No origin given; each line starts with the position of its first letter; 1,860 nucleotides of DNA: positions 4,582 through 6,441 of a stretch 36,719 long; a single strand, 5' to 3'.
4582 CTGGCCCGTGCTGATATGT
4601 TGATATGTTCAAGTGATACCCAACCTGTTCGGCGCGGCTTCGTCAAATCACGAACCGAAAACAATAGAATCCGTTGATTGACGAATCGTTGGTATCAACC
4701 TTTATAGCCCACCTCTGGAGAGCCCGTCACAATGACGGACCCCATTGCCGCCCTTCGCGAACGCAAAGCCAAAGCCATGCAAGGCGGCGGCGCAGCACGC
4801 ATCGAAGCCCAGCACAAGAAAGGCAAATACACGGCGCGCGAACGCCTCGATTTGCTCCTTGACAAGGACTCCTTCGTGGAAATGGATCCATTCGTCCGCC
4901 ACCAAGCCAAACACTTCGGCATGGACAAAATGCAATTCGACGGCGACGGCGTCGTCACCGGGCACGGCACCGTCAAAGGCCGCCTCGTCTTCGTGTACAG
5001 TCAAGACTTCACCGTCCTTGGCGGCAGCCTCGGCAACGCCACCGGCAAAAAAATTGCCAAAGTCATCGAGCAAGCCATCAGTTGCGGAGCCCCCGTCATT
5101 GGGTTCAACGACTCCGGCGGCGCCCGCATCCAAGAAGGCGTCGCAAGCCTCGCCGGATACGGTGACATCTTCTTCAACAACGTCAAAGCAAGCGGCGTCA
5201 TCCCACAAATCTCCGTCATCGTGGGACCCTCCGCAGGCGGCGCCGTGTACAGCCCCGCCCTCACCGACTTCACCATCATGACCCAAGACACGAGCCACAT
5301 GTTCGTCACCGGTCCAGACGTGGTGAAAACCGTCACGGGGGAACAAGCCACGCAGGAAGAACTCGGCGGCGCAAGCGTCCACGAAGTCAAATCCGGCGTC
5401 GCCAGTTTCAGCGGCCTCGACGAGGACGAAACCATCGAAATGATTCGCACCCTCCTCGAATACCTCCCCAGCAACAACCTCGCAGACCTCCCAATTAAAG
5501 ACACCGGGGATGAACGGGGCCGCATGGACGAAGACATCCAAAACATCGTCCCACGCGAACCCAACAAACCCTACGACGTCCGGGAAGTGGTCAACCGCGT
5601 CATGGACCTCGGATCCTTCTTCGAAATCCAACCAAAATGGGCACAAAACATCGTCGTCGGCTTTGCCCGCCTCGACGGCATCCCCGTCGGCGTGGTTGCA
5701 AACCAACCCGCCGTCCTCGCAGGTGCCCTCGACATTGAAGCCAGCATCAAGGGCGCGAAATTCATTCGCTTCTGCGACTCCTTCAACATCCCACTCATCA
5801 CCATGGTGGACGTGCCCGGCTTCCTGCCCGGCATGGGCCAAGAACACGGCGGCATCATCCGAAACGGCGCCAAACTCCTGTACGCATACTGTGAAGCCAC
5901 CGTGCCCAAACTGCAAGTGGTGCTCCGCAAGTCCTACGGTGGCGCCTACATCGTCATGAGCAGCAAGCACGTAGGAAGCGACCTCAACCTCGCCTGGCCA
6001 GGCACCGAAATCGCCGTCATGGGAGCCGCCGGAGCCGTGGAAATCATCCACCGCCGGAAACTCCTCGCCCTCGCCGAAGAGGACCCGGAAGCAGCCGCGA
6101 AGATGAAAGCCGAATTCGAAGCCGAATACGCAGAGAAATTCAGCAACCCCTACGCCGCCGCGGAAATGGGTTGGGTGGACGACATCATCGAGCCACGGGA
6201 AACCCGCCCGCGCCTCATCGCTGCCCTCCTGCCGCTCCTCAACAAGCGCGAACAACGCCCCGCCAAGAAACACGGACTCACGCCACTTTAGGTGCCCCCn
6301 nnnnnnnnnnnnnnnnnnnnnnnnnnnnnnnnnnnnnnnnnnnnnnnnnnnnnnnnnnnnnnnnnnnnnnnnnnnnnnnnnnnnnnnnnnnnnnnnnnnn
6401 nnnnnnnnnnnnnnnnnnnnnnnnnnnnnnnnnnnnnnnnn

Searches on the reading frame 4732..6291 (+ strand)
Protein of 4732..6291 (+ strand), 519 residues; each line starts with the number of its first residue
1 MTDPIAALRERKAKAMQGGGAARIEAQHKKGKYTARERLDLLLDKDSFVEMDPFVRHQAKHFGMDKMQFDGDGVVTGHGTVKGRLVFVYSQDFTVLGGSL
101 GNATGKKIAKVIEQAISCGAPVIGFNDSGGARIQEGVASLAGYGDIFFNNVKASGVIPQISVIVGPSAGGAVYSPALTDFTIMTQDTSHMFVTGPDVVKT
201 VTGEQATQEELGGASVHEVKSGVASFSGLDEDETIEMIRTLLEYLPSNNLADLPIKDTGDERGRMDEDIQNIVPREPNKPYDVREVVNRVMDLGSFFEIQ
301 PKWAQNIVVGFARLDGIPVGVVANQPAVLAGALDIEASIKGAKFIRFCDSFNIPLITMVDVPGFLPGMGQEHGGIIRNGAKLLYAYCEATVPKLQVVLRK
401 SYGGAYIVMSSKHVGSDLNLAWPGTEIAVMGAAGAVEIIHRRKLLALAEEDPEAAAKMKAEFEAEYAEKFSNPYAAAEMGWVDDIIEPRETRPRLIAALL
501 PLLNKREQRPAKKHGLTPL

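Call 88: search_protein_families(library=pfam, proteins=[window:4732-6291:+], max_evalue=0.00001)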
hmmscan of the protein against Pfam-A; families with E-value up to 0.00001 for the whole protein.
window:4732-6291:+ (519 aa): 2 families
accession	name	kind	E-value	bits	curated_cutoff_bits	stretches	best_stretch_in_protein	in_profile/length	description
PF01039.27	Carboxyl_trans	-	2.8e-194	646.8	22.3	1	27-515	2-491/493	Carboxyl transferase domain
PF03255.19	ACCA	-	9.5e-08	32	23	1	306-405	93-201/310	Acetyl co-enzyme A carboxylase carboxyltransferase-like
